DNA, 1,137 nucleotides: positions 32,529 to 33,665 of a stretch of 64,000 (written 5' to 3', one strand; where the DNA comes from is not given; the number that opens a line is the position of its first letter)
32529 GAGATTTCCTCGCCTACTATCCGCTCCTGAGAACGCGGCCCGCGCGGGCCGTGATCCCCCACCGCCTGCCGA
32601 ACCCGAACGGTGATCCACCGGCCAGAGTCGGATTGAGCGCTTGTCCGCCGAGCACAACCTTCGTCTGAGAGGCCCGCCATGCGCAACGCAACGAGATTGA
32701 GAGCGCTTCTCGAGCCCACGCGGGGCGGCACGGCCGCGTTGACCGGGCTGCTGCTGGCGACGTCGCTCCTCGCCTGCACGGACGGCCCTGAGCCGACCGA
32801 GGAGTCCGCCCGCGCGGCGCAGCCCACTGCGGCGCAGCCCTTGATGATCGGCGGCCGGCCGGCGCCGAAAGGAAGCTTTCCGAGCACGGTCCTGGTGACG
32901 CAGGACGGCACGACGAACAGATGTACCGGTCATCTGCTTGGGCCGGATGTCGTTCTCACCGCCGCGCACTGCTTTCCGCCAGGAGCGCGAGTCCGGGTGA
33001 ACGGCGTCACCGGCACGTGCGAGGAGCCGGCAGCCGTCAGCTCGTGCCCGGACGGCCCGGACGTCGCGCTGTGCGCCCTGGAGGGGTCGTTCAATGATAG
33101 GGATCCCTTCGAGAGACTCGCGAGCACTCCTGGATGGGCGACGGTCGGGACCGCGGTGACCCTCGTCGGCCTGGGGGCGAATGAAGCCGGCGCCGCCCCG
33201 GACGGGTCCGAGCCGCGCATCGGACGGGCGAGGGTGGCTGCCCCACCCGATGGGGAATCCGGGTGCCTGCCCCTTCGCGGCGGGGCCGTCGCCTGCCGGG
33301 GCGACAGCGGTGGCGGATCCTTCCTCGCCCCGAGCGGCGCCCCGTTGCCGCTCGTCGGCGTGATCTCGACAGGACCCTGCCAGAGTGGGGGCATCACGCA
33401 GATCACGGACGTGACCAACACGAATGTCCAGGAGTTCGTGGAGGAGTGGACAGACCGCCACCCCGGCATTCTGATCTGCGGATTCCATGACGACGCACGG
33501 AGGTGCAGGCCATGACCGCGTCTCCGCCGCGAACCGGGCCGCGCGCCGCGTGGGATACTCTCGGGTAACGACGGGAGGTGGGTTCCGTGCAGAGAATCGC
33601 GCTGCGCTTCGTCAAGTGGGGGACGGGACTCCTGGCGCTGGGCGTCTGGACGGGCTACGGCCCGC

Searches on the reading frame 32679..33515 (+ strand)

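Call 62: search_protein_families(library=pfam, proteins=[window:32679-33515:+], max_evalue=0.00001)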
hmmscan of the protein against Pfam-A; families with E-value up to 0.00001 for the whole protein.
window:32679-33515:+ (278 aa): 1 family
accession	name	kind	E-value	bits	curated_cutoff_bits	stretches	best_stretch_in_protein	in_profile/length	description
PF00089.32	Trypsin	-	9.9e-15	55.4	20.6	1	57-246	2-214/220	Trypsin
